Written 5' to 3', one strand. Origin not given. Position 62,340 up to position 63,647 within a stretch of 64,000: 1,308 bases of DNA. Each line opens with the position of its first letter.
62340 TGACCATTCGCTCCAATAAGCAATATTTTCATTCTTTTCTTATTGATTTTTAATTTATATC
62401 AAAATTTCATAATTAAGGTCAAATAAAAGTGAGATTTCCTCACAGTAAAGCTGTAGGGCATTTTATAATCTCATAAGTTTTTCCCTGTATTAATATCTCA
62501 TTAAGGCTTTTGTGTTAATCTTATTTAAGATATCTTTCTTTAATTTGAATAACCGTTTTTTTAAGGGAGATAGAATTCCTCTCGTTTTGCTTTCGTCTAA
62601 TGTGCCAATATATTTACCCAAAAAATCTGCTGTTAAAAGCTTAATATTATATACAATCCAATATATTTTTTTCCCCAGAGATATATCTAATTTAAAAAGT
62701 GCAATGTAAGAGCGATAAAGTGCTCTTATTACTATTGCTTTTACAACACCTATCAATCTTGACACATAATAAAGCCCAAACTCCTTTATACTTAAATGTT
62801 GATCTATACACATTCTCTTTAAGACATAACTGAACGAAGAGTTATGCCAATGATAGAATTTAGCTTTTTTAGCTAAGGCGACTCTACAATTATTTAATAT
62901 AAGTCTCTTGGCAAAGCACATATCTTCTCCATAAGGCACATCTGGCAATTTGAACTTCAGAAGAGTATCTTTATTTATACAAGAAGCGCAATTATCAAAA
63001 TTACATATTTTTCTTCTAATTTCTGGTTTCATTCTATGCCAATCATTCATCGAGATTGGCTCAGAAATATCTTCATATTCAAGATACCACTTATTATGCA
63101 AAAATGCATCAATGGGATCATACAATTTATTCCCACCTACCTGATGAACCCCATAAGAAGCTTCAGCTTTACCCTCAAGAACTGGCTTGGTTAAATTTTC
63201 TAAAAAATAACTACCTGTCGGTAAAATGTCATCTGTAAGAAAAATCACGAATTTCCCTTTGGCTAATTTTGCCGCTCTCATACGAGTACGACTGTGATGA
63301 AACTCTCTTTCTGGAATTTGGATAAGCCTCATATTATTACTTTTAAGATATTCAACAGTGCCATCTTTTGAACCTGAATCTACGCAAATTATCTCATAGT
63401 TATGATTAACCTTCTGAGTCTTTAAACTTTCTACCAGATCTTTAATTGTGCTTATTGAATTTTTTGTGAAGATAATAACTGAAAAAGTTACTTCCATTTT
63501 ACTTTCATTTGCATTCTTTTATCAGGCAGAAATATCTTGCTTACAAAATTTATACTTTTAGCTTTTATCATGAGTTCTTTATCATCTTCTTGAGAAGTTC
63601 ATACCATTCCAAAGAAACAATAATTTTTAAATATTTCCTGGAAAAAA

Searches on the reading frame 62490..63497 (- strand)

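Call 85: search_protein_families(library=pfam, max_evalue=1e-8, proteins=[window:62490-63497:-])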
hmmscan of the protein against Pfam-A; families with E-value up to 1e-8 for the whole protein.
window:62490-63497:- (335 aa): 1 family
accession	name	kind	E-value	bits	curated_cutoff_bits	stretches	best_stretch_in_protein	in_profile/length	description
PF00535.33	Glycos_transf_2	-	2.9e-19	70.1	23.3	1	6-124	1-121/168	Glycosyl transferase family 2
